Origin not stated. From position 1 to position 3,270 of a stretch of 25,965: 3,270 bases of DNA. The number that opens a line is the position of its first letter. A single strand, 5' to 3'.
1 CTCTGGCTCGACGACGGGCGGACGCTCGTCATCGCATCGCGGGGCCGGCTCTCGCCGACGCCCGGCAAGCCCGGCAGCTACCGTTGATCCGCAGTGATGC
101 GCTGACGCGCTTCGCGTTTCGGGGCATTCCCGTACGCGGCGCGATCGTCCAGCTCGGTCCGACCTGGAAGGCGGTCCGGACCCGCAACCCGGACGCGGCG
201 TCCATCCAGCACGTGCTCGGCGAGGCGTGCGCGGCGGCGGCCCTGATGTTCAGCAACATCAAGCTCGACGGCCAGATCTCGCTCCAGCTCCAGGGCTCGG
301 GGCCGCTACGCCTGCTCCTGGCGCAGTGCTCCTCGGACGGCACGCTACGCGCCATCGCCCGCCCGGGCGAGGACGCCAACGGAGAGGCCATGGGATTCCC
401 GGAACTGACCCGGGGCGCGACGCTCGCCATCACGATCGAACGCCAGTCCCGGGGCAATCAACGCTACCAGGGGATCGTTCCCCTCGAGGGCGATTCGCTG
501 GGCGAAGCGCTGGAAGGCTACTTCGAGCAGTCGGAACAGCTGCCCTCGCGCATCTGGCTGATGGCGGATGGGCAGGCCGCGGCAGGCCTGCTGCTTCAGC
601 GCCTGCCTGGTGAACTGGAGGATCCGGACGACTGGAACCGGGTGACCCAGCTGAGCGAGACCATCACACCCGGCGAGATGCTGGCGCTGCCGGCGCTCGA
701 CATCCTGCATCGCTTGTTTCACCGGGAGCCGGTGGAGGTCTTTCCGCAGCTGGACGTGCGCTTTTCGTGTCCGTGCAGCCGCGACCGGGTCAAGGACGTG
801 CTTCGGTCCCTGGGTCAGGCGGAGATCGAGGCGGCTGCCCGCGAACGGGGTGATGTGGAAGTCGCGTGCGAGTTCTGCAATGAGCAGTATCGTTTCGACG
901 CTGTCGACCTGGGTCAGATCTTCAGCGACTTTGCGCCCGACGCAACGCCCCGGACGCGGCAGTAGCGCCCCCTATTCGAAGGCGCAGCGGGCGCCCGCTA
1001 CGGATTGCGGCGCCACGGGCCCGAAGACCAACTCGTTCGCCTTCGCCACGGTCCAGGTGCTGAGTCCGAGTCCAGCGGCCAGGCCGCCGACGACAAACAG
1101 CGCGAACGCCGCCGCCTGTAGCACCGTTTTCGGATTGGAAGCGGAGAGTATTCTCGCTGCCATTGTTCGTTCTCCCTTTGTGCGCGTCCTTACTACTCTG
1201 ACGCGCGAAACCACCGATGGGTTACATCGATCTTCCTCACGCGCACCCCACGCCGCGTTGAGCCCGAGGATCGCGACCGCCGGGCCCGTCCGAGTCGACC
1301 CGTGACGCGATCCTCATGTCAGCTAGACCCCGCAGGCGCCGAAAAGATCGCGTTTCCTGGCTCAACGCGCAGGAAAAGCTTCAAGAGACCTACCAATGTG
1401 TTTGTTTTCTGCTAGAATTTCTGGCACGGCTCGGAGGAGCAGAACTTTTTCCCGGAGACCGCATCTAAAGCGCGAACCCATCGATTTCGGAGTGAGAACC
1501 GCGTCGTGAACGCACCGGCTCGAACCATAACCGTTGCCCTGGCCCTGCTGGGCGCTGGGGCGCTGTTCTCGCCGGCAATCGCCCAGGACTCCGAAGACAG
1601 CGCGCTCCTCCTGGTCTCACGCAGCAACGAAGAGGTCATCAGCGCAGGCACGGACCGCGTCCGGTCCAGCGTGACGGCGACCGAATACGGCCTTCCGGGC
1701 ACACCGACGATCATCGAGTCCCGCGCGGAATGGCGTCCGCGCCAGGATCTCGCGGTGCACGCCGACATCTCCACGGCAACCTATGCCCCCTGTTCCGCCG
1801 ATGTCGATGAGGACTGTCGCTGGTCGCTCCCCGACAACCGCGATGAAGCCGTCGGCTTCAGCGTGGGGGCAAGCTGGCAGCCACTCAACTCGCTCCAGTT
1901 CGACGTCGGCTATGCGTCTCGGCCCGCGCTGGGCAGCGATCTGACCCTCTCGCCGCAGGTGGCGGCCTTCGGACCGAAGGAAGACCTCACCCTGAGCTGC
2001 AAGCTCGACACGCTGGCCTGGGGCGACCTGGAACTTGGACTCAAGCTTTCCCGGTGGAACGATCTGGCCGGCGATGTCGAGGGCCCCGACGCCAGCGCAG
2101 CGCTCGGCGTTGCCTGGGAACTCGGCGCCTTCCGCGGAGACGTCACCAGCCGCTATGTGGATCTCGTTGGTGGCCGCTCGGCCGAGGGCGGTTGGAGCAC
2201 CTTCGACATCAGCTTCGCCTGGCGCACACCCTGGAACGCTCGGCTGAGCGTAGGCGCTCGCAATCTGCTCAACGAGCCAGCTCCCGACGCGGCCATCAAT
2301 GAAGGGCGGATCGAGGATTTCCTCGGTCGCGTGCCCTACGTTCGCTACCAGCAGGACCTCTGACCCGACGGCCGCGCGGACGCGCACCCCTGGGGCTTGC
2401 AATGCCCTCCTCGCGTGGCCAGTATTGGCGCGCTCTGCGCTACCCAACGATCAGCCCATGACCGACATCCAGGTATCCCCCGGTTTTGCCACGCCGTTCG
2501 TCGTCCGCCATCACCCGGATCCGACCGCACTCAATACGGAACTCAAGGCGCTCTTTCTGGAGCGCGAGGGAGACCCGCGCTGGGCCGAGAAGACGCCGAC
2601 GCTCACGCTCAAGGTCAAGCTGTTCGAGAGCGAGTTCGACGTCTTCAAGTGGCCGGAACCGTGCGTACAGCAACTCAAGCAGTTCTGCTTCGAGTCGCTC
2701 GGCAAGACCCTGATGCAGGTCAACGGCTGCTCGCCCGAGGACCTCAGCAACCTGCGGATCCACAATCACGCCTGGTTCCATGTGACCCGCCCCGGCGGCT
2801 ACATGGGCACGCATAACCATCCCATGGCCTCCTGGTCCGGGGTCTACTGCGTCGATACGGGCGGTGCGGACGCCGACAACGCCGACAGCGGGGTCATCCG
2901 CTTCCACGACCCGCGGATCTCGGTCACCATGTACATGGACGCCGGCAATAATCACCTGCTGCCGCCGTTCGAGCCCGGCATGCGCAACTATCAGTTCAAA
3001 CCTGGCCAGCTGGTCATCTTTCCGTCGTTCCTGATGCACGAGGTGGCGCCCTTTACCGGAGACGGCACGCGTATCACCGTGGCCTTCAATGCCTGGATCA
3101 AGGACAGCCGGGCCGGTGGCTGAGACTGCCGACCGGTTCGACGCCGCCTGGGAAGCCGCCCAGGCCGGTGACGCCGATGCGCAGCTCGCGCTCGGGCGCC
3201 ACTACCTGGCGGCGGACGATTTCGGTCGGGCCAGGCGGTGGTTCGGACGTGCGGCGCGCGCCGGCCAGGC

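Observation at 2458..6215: Operon of four different 2OG-Fe(II) oxygenases, two fused to Sel1/TPR scaffolds, followed by a YihY/BrkB membrane protein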

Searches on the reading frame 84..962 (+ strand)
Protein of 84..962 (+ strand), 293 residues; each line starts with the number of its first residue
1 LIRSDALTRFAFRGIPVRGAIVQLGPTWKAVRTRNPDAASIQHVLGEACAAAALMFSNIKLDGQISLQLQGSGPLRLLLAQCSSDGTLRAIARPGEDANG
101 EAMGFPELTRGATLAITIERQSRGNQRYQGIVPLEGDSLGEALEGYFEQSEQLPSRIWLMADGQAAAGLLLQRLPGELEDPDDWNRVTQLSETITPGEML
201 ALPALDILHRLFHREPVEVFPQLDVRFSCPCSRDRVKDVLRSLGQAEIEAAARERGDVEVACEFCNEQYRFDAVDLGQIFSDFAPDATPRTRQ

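Call 7: search_protein_families(library=pfam, proteins=[window:84-962:+], max_evalue=0.01)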
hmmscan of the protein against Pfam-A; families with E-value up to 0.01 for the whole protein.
window:84-962:+ (293 aa): 1 family
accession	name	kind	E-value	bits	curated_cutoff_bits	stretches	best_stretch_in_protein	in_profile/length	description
PF01430.24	HSP33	-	2.2e-73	247.5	21.4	1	5-272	1-273/273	Hsp33 protein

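Call 8: search_protein_families(library=ncbifam, proteins=[window:84-962:+], max_evalue=0.01)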
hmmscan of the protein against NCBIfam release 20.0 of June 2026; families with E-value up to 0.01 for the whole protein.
window:84-962:+ (293 aa): 2 families
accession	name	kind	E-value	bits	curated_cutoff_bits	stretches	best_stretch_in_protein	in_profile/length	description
NF001033.0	PRK00114.1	equivalog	4.3e-71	239.5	244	1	4-282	3-292/297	Hsp33 family molecular chaperone HslO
NF002386.0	PRK01402.1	equivalog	5.6e-54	183.3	346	2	4-161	21-182/335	Hsp33 family molecular chaperone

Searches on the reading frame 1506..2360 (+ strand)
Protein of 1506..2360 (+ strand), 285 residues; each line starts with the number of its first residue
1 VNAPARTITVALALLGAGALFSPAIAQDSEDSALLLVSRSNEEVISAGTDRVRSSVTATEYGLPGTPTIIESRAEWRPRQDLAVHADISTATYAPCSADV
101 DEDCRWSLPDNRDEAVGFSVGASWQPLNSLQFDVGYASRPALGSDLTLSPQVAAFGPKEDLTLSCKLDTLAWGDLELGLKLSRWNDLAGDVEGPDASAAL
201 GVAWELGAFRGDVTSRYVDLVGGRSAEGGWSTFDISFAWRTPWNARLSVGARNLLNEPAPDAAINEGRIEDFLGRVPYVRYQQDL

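Call 7: search_protein_families(library=pfam, proteins=[window:1506-2360:+], max_evalue=0.01)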
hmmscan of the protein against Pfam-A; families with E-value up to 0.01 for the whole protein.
window:1506-2360:+ (285 aa): 1 family
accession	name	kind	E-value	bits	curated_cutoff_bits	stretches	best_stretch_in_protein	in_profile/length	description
PF00593.30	TonB_dep_Rec_b-barrel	-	0.0026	18.1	27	1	190-254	362-436/436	TonB dependent receptor-like, beta-barrel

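Call 8: search_protein_families(library=ncbifam, proteins=[window:1506-2360:+], max_evalue=0.01)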
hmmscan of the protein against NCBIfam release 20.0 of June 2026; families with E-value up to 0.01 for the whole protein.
window:1506-2360:+ (285 aa): 1 family
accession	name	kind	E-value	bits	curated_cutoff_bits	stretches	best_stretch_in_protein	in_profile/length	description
NF052276.1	XOO1806_fam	subfamily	3.2e-19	69.6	280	1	186-285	180-274/274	XOO1806 family protein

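Call 51: search_solved_structures(query=window:1506-2360:+, max_evalue=1)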
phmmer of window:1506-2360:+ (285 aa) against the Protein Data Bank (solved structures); distinct sequences matched with E-value up to 1: 0.

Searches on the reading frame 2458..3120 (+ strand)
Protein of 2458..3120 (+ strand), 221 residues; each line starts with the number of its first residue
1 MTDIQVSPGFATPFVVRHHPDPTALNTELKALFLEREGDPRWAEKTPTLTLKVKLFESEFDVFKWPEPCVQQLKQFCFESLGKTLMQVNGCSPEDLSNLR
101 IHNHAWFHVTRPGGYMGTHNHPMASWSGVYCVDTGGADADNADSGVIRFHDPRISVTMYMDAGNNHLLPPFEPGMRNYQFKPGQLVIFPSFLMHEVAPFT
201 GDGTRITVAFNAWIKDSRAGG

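Call 7: search_protein_families(library=pfam, proteins=[window:2458-3120:+], max_evalue=0.01)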
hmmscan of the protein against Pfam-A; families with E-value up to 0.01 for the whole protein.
window:2458-3120:+ (221 aa): 2 families
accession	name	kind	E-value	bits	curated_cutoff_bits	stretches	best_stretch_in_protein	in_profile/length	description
PF13759.12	2OG-FeII_Oxy_5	-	1.4e-21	77.1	27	1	105-211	2-101/101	Putative 2OG-Fe(II) oxygenase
PF13640.12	2OG-FeII_Oxy_3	-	0.00053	21.3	27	1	152-211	28-96/98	2OG-Fe(II) oxygenase superfamily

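Call 8: search_protein_families(library=ncbifam, proteins=[window:2458-3120:+], max_evalue=0.01)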
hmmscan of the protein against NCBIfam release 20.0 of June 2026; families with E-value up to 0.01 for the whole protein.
window:2458-3120:+ (221 aa): 2 families
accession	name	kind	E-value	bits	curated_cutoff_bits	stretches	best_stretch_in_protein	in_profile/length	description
TIGR02466.1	TIGR02466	subfamily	7e-15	55.4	62.5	1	95-212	89-198/201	TIGR02466 family protein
NF003974.0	PRK05467.1-3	equivalog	0.0034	16.9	143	1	174-214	135-172/221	Fe2+-dependent dioxygenase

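Call 23: search_solved_structures(query=window:2458-3120:+, max_evalue=1)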
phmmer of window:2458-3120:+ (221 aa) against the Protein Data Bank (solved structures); distinct sequences matched with E-value up to 1: 3.
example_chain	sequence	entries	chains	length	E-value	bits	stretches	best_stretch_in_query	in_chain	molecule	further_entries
2rg4_A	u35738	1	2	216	0.0003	23.5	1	99-213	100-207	Uncharacterized protein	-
3bvc_A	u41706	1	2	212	0.01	18.5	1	104-212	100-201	Uncharacterized protein Ism_01780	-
3v6f_A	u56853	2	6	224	0.44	13.2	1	96-132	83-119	Fab e6 Heavy Chain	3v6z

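Call 37: search_dna_similar(query=window:2458-3120:+, collection=phages, mode=protein, max_rows=15, max_evalue=0.001)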
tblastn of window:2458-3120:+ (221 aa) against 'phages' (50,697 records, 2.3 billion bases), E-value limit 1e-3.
Records with a match: 70; places in all: 74; records where one place covers at least 80% of the query: 4.
Best place of each record, by identity: <60% 70.
By first word of the organism name: Synechococcus 33; Cyanophage 18; Prochlorococcus 10; Marine 4; Pelagibacter 2; Cyanobacteria 1; Phage 1; Caudoviricetes 1.
By host as written in the record: Synechococcus sp. 12; Synechococcus sp. WH8102 12; Synechococcus 8; - 6; Synechococcus sp. WH7803 4; Parasynechococcus marenigrum WH 8102 3; Synechococcus sp. WH 7803 3; Synechococcus sp. WH8018 2; and 12 more.
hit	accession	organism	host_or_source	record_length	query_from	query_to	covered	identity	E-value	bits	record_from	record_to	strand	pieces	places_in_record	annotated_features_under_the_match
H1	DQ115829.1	Cyanobacteria phage AS-1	Anacystis nidulans; Synechococcus ...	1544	6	213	94%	40.9%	1e-50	176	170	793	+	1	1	record has no annotation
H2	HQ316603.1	Cyanophage S-SSM6b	Synechococcus sp. WH8109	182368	10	220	95%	26.0%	6e-4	46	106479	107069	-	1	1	hypothetical protein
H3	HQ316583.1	Synechococcus phage S-SSM4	Synechococcus sp. WH8018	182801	10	220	95%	26.0%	6e-4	46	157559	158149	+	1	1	hypothetical protein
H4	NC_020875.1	Synechococcus phage S-SSM4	Synechococcus sp. WH8018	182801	10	220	95%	26.0%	6e-4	46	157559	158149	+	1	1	2OG-Fe(II) oxygenase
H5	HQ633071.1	Synechococcus phage S-SKS1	Synechococcus sp. WH7803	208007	61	212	69%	31.6%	4e-8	59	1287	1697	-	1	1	hypothetical protein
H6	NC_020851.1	Synechococcus phage S-SKS1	Synechococcus sp. WH7803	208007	61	212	69%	31.6%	4e-8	59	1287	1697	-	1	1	2OG-Fe(II) oxygenase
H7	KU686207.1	Synechococcus phage S-CAM22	Synechococcus sp.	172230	40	211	78%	25.0%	4e-4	47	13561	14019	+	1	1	2OG-Fe(II) oxygenase superfamily domain containing protein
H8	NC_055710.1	Synechococcus phage S-CAM22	Synechococcus sp.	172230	40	211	78%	25.0%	4e-4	47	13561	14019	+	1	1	2OG-Fe(II) oxygenase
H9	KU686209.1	Synechococcus phage S-CAM22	Synechococcus sp.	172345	40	211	78%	25.0%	4e-4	47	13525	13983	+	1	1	2OG-Fe(II) oxygenase superfamily domain containing protein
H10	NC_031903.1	Synechococcus phage S-CAM22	Synechococcus sp.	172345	40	211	78%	25.0%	4e-4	47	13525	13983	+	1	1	2OG-Fe(II) oxygenase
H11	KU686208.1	Synechococcus phage S-CAM22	Synechococcus sp.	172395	40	211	78%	25.0%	4e-4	47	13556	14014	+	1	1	2OG-Fe(II) oxygenase superfamily domain containing protein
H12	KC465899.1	Pelagibacter phage HTVC008M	Candidatus Pelagibacter ubique HTCC1062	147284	68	211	65%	29.1%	9e-7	55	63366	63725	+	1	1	phytanoyl-CoA-dioxygenase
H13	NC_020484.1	Pelagibacter phage HTVC008M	Candidatus Pelagibacter ubique HTCC1062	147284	68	211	65%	29.1%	9e-7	55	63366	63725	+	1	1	2OG-Fe(II) oxygenase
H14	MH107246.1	Synechococcus phage S-B64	Synechococcus sp. WH8102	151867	72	213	64%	29.3%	2e-8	59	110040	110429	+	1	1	none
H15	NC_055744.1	Synechococcus phage S-B64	Synechococcus sp. WH8102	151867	72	213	64%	29.3%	2e-8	59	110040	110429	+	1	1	none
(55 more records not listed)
